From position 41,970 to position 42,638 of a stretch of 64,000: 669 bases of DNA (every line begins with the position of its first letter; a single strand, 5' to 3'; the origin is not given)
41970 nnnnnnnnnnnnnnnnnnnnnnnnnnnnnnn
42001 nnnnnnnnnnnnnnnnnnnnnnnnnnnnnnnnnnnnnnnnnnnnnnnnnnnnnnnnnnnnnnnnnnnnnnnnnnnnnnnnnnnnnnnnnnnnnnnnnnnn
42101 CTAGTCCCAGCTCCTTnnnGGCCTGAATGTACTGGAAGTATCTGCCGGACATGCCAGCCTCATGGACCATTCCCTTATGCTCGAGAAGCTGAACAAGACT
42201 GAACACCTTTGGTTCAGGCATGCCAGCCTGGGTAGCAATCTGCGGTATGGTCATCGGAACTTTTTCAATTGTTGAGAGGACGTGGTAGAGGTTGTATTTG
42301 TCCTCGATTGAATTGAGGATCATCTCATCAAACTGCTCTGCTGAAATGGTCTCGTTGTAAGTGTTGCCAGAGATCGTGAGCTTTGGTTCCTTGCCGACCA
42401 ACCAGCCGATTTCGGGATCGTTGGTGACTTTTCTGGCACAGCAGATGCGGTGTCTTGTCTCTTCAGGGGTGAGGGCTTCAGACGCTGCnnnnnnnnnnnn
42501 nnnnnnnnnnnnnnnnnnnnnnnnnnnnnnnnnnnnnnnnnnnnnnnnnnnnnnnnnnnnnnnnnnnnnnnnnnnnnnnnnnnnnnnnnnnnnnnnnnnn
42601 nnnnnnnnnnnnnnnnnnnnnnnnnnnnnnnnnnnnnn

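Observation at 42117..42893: MvhD ([2Fe-2S]) domain fused to a winged-helix-like C-terminal domain inside the hdr operon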

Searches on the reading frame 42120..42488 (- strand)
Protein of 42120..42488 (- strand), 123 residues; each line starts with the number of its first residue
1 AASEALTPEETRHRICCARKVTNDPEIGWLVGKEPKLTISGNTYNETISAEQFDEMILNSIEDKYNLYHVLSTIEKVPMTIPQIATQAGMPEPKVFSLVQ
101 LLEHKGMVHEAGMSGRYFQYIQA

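Call 19: search_protein_representatives(alignment_id=A2)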
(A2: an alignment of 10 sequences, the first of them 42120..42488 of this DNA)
Query: 10 sequences, 123 profile positions. Proteins with E-value up to 0.001 (for the whole library): 260; up to 1e-10: 93; up to 1e-30: 2. The best 150 are listed.
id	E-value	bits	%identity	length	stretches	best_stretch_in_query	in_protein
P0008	1.7e-57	208.7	-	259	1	1-123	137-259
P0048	2.8e-35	136.9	-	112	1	15-123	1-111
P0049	1.7e-26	108.6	-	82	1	1-70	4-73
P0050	2.8e-25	104.7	-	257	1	5-122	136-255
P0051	4.7e-24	100.7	-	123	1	9-119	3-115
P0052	8.3e-22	93.4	-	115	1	12-116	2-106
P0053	1.2e-21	92.9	-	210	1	13-120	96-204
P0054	4.7e-21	91.0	-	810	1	7-120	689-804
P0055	4.8e-21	91.0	-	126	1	2-114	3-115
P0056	1.1e-20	89.8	-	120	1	15-121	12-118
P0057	1.4e-20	89.5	-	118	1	13-121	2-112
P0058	3.4e-20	88.3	-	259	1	7-123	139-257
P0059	4.1e-20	88.0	-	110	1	18-121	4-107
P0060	2.2e-19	85.6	-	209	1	4-121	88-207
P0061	3.7e-19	84.9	-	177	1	7-122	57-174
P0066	2.2e-18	82.4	-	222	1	3-116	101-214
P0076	7.6e-17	77.4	-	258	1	3-123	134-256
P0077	1.3e-16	76.7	-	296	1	13-108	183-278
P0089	1.0e-14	70.5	-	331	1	8-109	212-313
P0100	1.3e-13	67.0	-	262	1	3-117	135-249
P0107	4.0e-13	65.4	-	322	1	7-113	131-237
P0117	1.3e-12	63.7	-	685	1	14-121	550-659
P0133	2.1e-11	59.9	-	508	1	9-116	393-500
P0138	8.4e-11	57.9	-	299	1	15-111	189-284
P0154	8.9e-10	54.6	-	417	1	14-116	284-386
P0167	5.2e-09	52.1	-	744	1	11-114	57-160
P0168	5.3e-09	52.1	-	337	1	10-122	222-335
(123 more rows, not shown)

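Call 21: search_protein_families(library=pfam, proteins=[P0054, P0117, P0133, P0154, P0167, P0089, P0107, P0168, P0077, P0138], max_evalue=0.001)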
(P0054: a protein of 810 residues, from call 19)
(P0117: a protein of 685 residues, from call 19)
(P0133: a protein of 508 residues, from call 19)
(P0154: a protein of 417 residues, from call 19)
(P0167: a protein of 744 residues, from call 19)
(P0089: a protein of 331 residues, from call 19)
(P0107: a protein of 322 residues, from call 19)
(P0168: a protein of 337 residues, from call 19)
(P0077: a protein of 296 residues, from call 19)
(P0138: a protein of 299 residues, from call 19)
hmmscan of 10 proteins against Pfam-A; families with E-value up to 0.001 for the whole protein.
P0054 (810 aa): 21 families
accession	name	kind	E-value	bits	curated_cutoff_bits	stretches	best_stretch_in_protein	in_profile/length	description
PF02662.21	FlpD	-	2.3e-56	189.5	22.3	1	561-683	1-123/123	Methyl-viologen-reducing hydrogenase, delta subunit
PF00037.32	Fer4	-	1.7e-19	69.2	21.1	2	477-498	3-24/24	4Fe-4S binding domain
PF14697.11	Fer4_21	-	1.3e-15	57.7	35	1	476-529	2-59/59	4Fe-4S dicluster domain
PF13187.11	Fer4_9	-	1.3e-14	54.4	27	2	481-527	1-52/52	4Fe-4S dicluster domain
PF12838.12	Fer4_7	-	2.8e-14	53.8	27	2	481-526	1-52/52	4Fe-4S dicluster domain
PF12837.12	Fer4_6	-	4.7e-14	52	25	1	476-497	3-24/24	4Fe-4S binding domain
PF13237.11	Fer4_10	-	8.5e-13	48.5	25.5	2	476-523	3-53/53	4Fe-4S dicluster domain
PF07992.20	Pyr_redox_2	-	3.3e-12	46.9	26.1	1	51-141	3-90/291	Pyridine nucleotide-disulphide oxidoreductase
PF25160.1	LdpA_Fe-S-bd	-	7.1e-12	45.4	27.6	1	488-531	9-47/49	LdpA Fe-S cluster-binding domain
PF13484.11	Fer4_16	-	8e-10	39.8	30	0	481-503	1-22/66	4Fe-4S double cluster binding domain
PF12797.12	Fer4_2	-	3.4e-09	36.5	24.5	1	477-494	5-22/22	4Fe-4S binding domain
PF12831.13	FAD_oxidored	-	1.6e-07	31.4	27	1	52-96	3-47/416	FAD dependent oxidoreductase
PF01266.30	DAO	-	7.3e-07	29.5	27.9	1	52-84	3-35/353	FAD dependent oxidoreductase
PF13450.12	NAD_binding_8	-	3.7e-06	27.6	21.9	1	53-89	1-37/68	NAD(P)-binding Rossmann-like domain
PF13183.11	Fer4_8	-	7.5e-06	26.8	27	1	148-209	3-67/68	4Fe-4S dicluster domain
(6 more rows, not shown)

P0117 (685 aa): 13 families
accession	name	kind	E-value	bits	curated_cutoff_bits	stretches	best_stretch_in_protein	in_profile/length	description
PF02662.21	FlpD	-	2.7e-43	147.3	22.3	1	418-539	2-123/123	Methyl-viologen-reducing hydrogenase, delta subunit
PF12837.12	Fer4_6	-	6.9e-11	42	25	2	279-302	1-24/24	4Fe-4S binding domain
PF00037.32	Fer4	-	1.4e-09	37.8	21.1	2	349-370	3-24/24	4Fe-4S binding domain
PF13237.11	Fer4_10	-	1.1e-07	32.1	25.5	0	351-373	6-29/53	4Fe-4S dicluster domain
PF12838.12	Fer4_7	-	2.7e-07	31.4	27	0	354-378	2-26/52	4Fe-4S dicluster domain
PF12797.12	Fer4_2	-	8.6e-07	29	24.5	0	281-298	4-21/22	4Fe-4S binding domain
PF13484.11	Fer4_16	-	1e-06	29.8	30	0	354-392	2-38/66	4Fe-4S double cluster binding domain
PF14697.11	Fer4_21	-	2.3e-06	28.1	35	0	280-302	1-26/59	4Fe-4S dicluster domain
PF13187.11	Fer4_9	-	3.2e-06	27.5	27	1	286-369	1-52/52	4Fe-4S dicluster domain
PF12800.12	Fer4_4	-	0.00039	21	24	0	285-300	2-17/17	4Fe-4S binding domain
PF13534.11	Fer4_17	-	0.0004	21.3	22.2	0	275-300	34-59/61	4Fe-4S dicluster domain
PF13183.11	Fer4_8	-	0.00051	21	27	1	284-367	2-67/68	4Fe-4S dicluster domain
PF25160.1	LdpA_Fe-S-bd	-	0.00067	19.8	27.6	1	346-373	20-47/49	LdpA Fe-S cluster-binding domain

P0133 (508 aa): 15 families
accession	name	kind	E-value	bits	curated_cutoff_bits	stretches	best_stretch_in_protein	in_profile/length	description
PF02662.21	FlpD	-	2.9e-31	108.5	22.3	2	270-386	1-122/123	Methyl-viologen-reducing hydrogenase, delta subunit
PF00037.32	Fer4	-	1e-16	60.4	21.1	3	46-67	2-23/24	4Fe-4S binding domain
PF12838.12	Fer4_7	-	2.3e-15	57.2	27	2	20-65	1-51/52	4Fe-4S dicluster domain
PF13237.11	Fer4_10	-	1.3e-14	54.3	25.5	3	197-240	6-53/53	4Fe-4S dicluster domain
PF12797.12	Fer4_2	-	2.8e-13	49.3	24.5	1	223-240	4-21/22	4Fe-4S binding domain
PF12837.12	Fer4_6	-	4.4e-13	48.9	25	1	48-67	5-24/24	4Fe-4S binding domain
PF13187.11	Fer4_9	-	1.8e-12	47.5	27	2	20-66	1-51/52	4Fe-4S dicluster domain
PF13484.11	Fer4_16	-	1.7e-11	45.2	30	0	20-41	1-23/66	4Fe-4S double cluster binding domain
PF14697.11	Fer4_21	-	3.3e-11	43.6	35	2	16-67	3-57/59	4Fe-4S dicluster domain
PF13534.11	Fer4_17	-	6.1e-11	43.2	22.2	0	193-213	39-59/61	4Fe-4S dicluster domain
PF13183.11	Fer4_8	-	1.6e-10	41.8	27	0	194-212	48-66/68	4Fe-4S dicluster domain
PF25160.1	LdpA_Fe-S-bd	-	1.2e-07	31.9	27.6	1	27-71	9-47/49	LdpA Fe-S cluster-binding domain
PF12800.12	Fer4_4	-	5e-07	30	24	0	50-65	2-17/17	4Fe-4S binding domain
PF13247.11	Fer4_11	-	6.2e-05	23.6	26.2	0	19-65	8-57/100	4Fe-4S dicluster domain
PF13459.11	Fer4_15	-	0.00036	21.6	22.4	0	45-64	1-20/66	4Fe-4S single cluster domain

P0154 (417 aa): 11 families
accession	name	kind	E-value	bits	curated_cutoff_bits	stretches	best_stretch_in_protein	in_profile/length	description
PF02662.21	FlpD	-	2.5e-47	160.3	22.3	1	152-273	2-123/123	Methyl-viologen-reducing hydrogenase, delta subunit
PF14697.11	Fer4_21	-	1.1e-08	35.5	35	1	61-127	1-59/59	4Fe-4S dicluster domain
PF12838.12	Fer4_7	-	1.6e-08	35.3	27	0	110-135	2-27/52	4Fe-4S dicluster domain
PF12837.12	Fer4_6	-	6.3e-08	32.6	25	1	104-125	3-24/24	4Fe-4S binding domain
PF00037.32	Fer4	-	2.8e-07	30.5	21.1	1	104-125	2-23/24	4Fe-4S binding domain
PF13237.11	Fer4_10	-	1.6e-06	28.3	25.5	0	107-136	6-22/53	4Fe-4S dicluster domain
PF25160.1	LdpA_Fe-S-bd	-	2.2e-05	24.6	27.6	1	101-129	19-47/49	LdpA Fe-S cluster-binding domain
PF13534.11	Fer4_17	-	5.1e-05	24.2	22.2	0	110-160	2-50/61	4Fe-4S dicluster domain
PF13187.11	Fer4_9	-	9.7e-05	22.8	27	1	67-125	1-52/52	4Fe-4S dicluster domain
PF13484.11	Fer4_16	-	9.8e-05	23.5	30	0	110-138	2-32/66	4Fe-4S double cluster binding domain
PF12797.12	Fer4_2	-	0.00021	21.5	24.5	0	107-122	7-22/22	4Fe-4S binding domain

P0167 (744 aa): 19 families
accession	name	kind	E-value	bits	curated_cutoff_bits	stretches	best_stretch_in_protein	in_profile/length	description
PF07992.20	Pyr_redox_2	-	1.8e-37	129.8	26.1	2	434-730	2-291/291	Pyridine nucleotide-disulphide oxidoreductase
PF14691.11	Fer4_20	-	8.2e-20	71.1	25.8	1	338-417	28-110/113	Dihydroprymidine dehydrogenase domain II, 4Fe-4S cluster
PF00070.33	Pyr_redox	-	1.4e-13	51.6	22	1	434-465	1-32/82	Pyridine nucleotide-disulphide oxidoreductase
PF13738.12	Pyr_redox_3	-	1.7e-13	51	30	0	437-463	2-29/305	Pyridine nucleotide-disulphide oxidoreductase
PF13450.12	NAD_binding_8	-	1.7e-12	47.9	21.9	1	437-472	1-36/68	NAD(P)-binding Rossmann-like domain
PF12831.13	FAD_oxidored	-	7.7e-12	45.7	27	2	435-471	2-38/416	FAD dependent oxidoreductase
PF03486.20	HI0933_like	-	8.9e-10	38.9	50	1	434-465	2-33/244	HI0933-like protein Rossmann domain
PF01266.30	DAO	-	1.8e-09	38.1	27.9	1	434-468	1-35/353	FAD dependent oxidoreductase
PF00890.30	FAD_binding_2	-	8.7e-09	35.5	20.4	1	435-469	2-36/414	FAD binding domain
PF02662.21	FlpD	-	1.6e-08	35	22.3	1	2-44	81-123/123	Methyl-viologen-reducing hydrogenase, delta subunit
PF01134.28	GIDA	-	7.8e-07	28.9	22.1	0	199-225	3-29/391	Glucose inhibited division protein A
PF01946.23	Thi4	-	8.9e-07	28.8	26.2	1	430-473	15-59/235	Thi4 family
PF01593.30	Amino_oxidase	-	3.8e-06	26.9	19.8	1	443-469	2-28/443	Flavin containing amine oxidoreductase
PF01494.25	FAD_binding_3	-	5.1e-06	26.4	22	0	434-463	3-32/349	FAD binding domain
PF05834.18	Lycopene_cycl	-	5.8e-06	26.1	23.4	0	435-464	2-33/380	Lycopene cyclase protein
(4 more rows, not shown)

P0089 (331 aa): 12 families
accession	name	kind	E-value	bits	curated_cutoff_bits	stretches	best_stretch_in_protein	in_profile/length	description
PF02662.21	FlpD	-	1.1e-31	109.9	22.3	1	85-207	1-123/123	Methyl-viologen-reducing hydrogenase, delta subunit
PF00037.32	Fer4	-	1.4e-11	44.2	21.1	2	12-31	5-24/24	4Fe-4S binding domain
PF14697.11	Fer4_21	-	6.7e-10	39.4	35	2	12-60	5-53/59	4Fe-4S dicluster domain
PF12838.12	Fer4_7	-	3.9e-09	37.3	27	1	14-60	1-50/52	4Fe-4S dicluster domain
PF25160.1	LdpA_Fe-S-bd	-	4.3e-09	36.4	27.6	1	10-34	23-47/49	LdpA Fe-S cluster-binding domain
PF13237.11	Fer4_10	-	2.1e-08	34.4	25.5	1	12-59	6-53/53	4Fe-4S dicluster domain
PF13187.11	Fer4_9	-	8.7e-08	32.5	27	1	14-60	1-49/52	4Fe-4S dicluster domain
PF13183.11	Fer4_8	-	1.2e-06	29.4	27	0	45-93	2-57/68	4Fe-4S dicluster domain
PF12797.12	Fer4_2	-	1.2e-06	28.5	24.5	1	10-27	5-22/22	4Fe-4S binding domain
PF12837.12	Fer4_6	-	3.1e-06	27.3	25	1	42-61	3-22/24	4Fe-4S binding domain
PF13484.11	Fer4_16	-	2.8e-05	25.2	30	0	14-33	1-20/66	4Fe-4S double cluster binding domain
PF21476.4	PF0610-like_N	-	0.00039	21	33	1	274-301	6-33/50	PF0610-like, N-terminal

P0107 (322 aa): 1 family
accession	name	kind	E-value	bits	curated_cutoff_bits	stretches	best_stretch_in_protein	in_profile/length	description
PF02662.21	FlpD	-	4.3e-49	166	22.3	1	2-122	3-123/123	Methyl-viologen-reducing hydrogenase, delta subunit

P0168 (337 aa): 13 families
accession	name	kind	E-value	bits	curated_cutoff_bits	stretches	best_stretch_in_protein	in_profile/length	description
PF02662.21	FlpD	-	7.4e-23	81.3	22.3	1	87-210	1-123/123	Methyl-viologen-reducing hydrogenase, delta subunit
PF00037.32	Fer4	-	8.1e-08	32.2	21.1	1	35-57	2-24/24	4Fe-4S binding domain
PF14697.11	Fer4_21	-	7.8e-07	29.6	35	1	5-53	1-53/59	4Fe-4S dicluster domain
PF12797.12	Fer4_2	-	1.3e-06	28.4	24.5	0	36-53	5-22/22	4Fe-4S binding domain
PF12837.12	Fer4_6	-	2.6e-06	27.5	25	0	36-55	4-23/24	4Fe-4S binding domain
PF12840.13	HTH_20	-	3.8e-05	24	27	1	279-314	6-43/51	Helix-turn-helix domain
PF13534.11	Fer4_17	-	5.3e-05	24.1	22.2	0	40-72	1-31/61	4Fe-4S dicluster domain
PF13183.11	Fer4_8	-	8e-05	23.5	27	0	39-69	3-33/68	4Fe-4S dicluster domain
PF13237.11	Fer4_10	-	0.00013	22.3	25.5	0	36-59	4-22/53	4Fe-4S dicluster domain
PF12838.12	Fer4_7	-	0.00014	22.6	27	0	40-61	1-22/52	4Fe-4S dicluster domain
PF12800.12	Fer4_4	-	0.00063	20.3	24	0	40-52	3-15/17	4Fe-4S binding domain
PF01022.26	HTH_5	-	0.00088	19.5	22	0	279-315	4-41/47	Bacterial regulatory protein, arsR family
PF13187.11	Fer4_9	-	0.00098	19.5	27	0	11-53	1-49/52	4Fe-4S dicluster domain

P0077 (296 aa): 2 families
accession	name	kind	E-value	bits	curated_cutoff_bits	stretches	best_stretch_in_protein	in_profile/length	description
PF02662.21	FlpD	-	7.5e-53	178.2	22.3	1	45-167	1-123/123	Methyl-viologen-reducing hydrogenase, delta subunit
PF01022.26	HTH_5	-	0.00058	20.1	22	0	237-265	4-32/47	Bacterial regulatory protein, arsR family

P0138 (299 aa): 9 families
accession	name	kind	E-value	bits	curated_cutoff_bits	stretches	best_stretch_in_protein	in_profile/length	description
PF02662.21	FlpD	-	1.4e-14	54.6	22.3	1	98-174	28-105/123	Methyl-viologen-reducing hydrogenase, delta subunit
PF00037.32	Fer4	-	3.8e-12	45.9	21.1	1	11-32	3-24/24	4Fe-4S binding domain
PF13484.11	Fer4_16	-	4.6e-08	34.2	30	0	15-34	1-20/66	4Fe-4S double cluster binding domain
PF12838.12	Fer4_7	-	6.3e-08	33.4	27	1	11-30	33-52/52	4Fe-4S dicluster domain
PF12837.12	Fer4_6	-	1.7e-07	31.2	25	1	11-31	4-24/24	4Fe-4S binding domain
PF12797.12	Fer4_2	-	3e-06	27.3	24.5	1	10-27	4-21/22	4Fe-4S binding domain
PF14697.11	Fer4_21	-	4.6e-06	27.1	35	1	11-60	3-58/59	4Fe-4S dicluster domain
PF13187.11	Fer4_9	-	4.3e-05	23.9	27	0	15-59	1-52/52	4Fe-4S dicluster domain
PF13237.11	Fer4_10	-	0.00082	19.7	25.5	0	10-54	3-52/53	4Fe-4S dicluster domain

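Call 23: list_cluster_members(proteins=[P0050, P0058, P0076, P0053, P0060, P0066, P0054, P0167, P0100, P0051])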
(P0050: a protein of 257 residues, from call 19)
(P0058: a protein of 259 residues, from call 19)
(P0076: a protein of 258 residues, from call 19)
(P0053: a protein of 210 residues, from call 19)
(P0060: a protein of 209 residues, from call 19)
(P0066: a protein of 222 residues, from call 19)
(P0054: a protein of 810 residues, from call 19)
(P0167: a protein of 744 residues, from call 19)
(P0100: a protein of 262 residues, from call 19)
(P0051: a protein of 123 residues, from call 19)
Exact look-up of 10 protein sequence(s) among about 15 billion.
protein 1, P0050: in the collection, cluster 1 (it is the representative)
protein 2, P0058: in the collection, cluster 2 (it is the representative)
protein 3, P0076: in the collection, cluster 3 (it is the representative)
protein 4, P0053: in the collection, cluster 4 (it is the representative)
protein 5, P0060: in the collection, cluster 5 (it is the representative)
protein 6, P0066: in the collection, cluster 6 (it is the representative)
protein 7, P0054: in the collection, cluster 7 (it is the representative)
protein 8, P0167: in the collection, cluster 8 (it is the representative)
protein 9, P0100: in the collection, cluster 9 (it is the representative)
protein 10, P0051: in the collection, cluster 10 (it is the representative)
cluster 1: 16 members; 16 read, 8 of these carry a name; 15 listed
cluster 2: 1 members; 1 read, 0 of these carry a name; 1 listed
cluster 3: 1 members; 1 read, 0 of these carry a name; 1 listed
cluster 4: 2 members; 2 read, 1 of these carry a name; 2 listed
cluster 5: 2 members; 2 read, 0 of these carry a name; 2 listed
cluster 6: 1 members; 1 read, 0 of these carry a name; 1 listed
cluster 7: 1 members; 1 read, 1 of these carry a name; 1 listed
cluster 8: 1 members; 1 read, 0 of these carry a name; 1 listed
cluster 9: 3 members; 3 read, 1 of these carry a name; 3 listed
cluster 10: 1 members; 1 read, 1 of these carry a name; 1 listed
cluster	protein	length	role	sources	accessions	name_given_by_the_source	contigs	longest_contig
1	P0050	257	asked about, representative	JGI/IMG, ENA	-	-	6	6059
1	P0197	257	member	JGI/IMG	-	F420-non-reducing hydrogenase iron-sulfur subunit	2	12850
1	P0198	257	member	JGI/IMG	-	F420-non-reducing hydrogenase iron-sulfur subunit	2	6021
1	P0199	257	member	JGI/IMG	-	F420-non-reducing hydrogenase iron-sulfur subunit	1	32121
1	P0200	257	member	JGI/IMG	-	F420-non-reducing hydrogenase iron-sulfur subunit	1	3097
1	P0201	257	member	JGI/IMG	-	F420-non-reducing hydrogenase iron-sulfur subunit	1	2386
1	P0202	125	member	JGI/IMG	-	hypothetical protein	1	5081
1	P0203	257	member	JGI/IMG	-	coenzyme F420-reducing hydrogenase delta subunit/predicted transcriptional regulator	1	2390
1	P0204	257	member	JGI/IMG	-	F420-non-reducing hydrogenase iron-sulfur subunit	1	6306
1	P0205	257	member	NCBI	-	-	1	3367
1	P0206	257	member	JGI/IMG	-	-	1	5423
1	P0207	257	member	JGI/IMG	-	-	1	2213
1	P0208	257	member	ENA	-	-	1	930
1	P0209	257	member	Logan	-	-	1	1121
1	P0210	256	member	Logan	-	-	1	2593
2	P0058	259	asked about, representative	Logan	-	-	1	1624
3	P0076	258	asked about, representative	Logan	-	-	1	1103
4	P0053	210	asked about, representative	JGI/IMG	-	coenzyme F420-reducing hydrogenase delta subunit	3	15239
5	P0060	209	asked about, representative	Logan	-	-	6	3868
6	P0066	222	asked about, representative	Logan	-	-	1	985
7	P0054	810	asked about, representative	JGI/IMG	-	heterodisulfide reductase subunit A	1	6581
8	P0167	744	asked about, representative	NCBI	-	-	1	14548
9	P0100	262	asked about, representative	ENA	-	-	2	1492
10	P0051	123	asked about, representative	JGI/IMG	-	predicted Rossmann fold nucleotide-binding protein DprA/Smf involved in DNA uptake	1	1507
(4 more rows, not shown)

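Call 29: find_homologous_proteins(query=A3, max_evalue=0.001)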
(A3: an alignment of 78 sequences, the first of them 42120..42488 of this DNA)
Query A3 (78 sequences) (123 aa, profile of the alignment): 53 proteins with E <= 0.001 among 1620 candidates.
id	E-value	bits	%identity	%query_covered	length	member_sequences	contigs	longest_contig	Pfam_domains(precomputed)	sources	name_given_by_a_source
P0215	1.6e-38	149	26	86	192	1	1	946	PF21476.5,PF02662.22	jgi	jgi:NADH-quinone oxidoreductase subunit E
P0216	6.9e-37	144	26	86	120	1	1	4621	-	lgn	-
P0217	1.9e-35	139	21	87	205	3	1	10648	PF02662.22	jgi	jgi:hypothetical protein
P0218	1.1e-34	137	20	94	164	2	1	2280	PF12840.14,PF01022.27,PF12802.14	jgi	jgi:DNA-binding transcriptional ArsR family regulator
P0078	6.4e-34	134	-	-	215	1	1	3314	PF02662.22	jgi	-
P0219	1.1e-33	133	19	92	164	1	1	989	PF13412.13,PF08279.19,PF21476.5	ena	-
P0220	1.3e-33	133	21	98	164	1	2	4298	PF13412.13,PF08279.19,PF21476.5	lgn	-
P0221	1.3e-33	133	21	98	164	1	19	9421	PF13412.13,PF08279.19,PF21476.5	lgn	-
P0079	2.8e-33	132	20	82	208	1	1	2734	PF02662.22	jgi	jgi:hypothetical protein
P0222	3.4e-33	132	19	96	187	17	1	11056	PF02662.22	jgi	jgi:DNA-binding transcriptional ArsR family regulator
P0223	4.3e-33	132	21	98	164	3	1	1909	PF13412.13,PF08279.19,PF21476.5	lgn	-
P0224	7.7e-33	131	20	98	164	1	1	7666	PF08279.19,PF21476.5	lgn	-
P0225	1.5e-32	130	20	98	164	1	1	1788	PF21476.5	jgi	jgi:DNA-binding transcriptional ArsR family regulator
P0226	2.0e-32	129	19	86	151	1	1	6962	PF01022.27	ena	-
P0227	2.1e-32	129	17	94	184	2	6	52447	PF02662.22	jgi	jgi:DNA-binding transcriptional ArsR family regulator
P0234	6.6e-32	128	19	88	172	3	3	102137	PF01022.27,PF02662.22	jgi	-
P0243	5.3e-31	125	18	88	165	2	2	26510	PF01022.27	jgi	jgi:hypothetical protein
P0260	6.9e-26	108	29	90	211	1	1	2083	PF02662.22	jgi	-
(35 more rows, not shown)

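Call 30: find_encoding_contigs(protein=P0234, flank=10000, max_places=1)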
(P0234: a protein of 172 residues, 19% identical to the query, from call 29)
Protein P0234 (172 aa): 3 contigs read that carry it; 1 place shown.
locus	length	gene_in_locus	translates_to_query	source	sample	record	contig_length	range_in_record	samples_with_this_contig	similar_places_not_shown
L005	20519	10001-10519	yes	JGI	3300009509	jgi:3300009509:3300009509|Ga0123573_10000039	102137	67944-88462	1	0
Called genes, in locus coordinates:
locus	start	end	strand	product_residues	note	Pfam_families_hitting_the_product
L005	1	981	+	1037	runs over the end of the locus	PF12831:FAD_oxidored (weak), PF00037:Fer4 (weak), PF07992:Pyr_redox_2 (weak), PF07992:Pyr_redox_2, PF00037:Fer4, PF12838:Fer4_7, PF13187:Fer4_9, PF13237:Fer4_10, +17 more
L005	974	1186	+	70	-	PF02662:FlpD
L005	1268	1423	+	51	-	PF02662:FlpD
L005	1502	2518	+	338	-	PF00070:Pyr_redox (faint), PF00890:FAD_binding_2 (weak), PF01266:DAO, PF01494:FAD_binding_3 (weak), PF03486:HI0933_like (faint), PF07992:Pyr_redox_2, PF12831:FAD_oxidored, PF13450:NAD_binding_8, +1 more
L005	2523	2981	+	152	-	PF13183:Fer4_8, PF13237:Fer4_10, PF13187:Fer4_9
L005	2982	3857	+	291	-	PF02754:CCG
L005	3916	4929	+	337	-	PF01134:GIDA (faint), PF01266:DAO, PF01494:FAD_binding_3 (faint), PF03486:HI0933_like (faint), PF07992:Pyr_redox_2, PF12831:FAD_oxidored (faint), PF13450:NAD_binding_8 (weak), PF13738:Pyr_redox_3 (weak), +1 more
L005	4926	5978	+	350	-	PF12838:Fer4_7 (weak), PF13183:Fer4_8, PF13187:Fer4_9, PF13237:Fer4_10 (weak), PF02754:CCG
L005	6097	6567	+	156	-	PF13187:Fer4_9 (faint), PF13183:Fer4_8, PF13237:Fer4_10 (faint), PF13534:Fer4_17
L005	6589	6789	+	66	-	PF07992:Pyr_redox_2 (weak), PF00070:Pyr_redox (weak), PF01266:DAO (weak), PF12831:FAD_oxidored, PF13450:NAD_binding_8 (weak)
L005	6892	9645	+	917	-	PF00037:Fer4 (weak), PF00890:FAD_binding_2, PF01266:DAO (weak), PF07992:Pyr_redox_2, PF12831:FAD_oxidored (weak), PF13450:NAD_binding_8, PF12838:Fer4_7, PF14697:Fer4_21, +4 more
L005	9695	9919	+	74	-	PF02662:FlpD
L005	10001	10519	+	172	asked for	PF02662:FlpD (weak), PF01022:HTH_5 (weak)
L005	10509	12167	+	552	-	PF00070:Pyr_redox (faint), PF00890:FAD_binding_2 (faint), PF13738:Pyr_redox_3 (weak), PF14691:Fer4_20, PF01266:DAO (weak), PF07992:Pyr_redox_2, PF13450:NAD_binding_8, PF13738:Pyr_redox_3 (weak), +7 more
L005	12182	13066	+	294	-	-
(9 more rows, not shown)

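Call 31: find_encoding_contigs(protein=P0227, flank=10000, max_places=1)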
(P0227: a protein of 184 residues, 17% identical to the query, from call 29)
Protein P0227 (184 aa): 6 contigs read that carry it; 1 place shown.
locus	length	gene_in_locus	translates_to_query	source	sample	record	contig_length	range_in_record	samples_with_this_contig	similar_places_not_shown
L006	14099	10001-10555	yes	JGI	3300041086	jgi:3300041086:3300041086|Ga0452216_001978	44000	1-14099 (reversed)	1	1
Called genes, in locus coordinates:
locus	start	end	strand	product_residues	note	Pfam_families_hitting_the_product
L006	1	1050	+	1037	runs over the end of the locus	PF07992:Pyr_redox_2, PF12831:FAD_oxidored (weak), PF00890:FAD_binding_2 (weak), PF07992:Pyr_redox_2, PF00037:Fer4, PF12838:Fer4_7, PF13187:Fer4_9, PF13237:Fer4_10, +16 more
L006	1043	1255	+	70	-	PF02662:FlpD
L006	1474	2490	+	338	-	PF00890:FAD_binding_2 (faint), PF01494:FAD_binding_3 (weak), PF07992:Pyr_redox_2, PF12831:FAD_oxidored, PF13450:NAD_binding_8 (faint)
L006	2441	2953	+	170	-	PF13237:Fer4_10, PF13183:Fer4_8, PF13187:Fer4_9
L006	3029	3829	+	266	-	PF02754:CCG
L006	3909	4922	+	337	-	PF00070:Pyr_redox (faint), PF01134:GIDA (faint), PF01266:DAO (weak), PF03486:HI0933_like (faint), PF07992:Pyr_redox_2, PF13450:NAD_binding_8 (faint), PF13454:NAD_binding_9 (faint), PF13738:Pyr_redox_3 (weak)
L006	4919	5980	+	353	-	PF12838:Fer4_7 (weak), PF13183:Fer4_8, PF13187:Fer4_9, PF13237:Fer4_10 (weak), PF02754:CCG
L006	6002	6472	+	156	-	PF13187:Fer4_9 (faint), PF13183:Fer4_8, PF13237:Fer4_10 (faint), PF13534:Fer4_17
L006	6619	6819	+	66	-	PF07992:Pyr_redox_2 (weak), PF00070:Pyr_redox (weak), PF01266:DAO (weak), PF12831:FAD_oxidored, PF13450:NAD_binding_8 (weak)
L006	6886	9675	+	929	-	PF00037:Fer4 (weak), PF00890:FAD_binding_2 (weak), PF01266:DAO (weak), PF07992:Pyr_redox_2, PF12831:FAD_oxidored (weak), PF13450:NAD_binding_8, PF12838:Fer4_7, PF14697:Fer4_21, +7 more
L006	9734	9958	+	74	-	PF02662:FlpD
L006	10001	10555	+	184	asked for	PF02662:FlpD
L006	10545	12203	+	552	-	PF00070:Pyr_redox (faint), PF00890:FAD_binding_2 (faint), PF01946:Thi4 (faint), PF13738:Pyr_redox_3 (weak), PF14691:Fer4_20, PF01266:DAO (weak), PF07992:Pyr_redox_2, PF13450:NAD_binding_8, +3 more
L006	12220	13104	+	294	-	-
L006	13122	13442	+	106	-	PF12837:Fer4_6 (faint), PF12838:Fer4_7 (faint)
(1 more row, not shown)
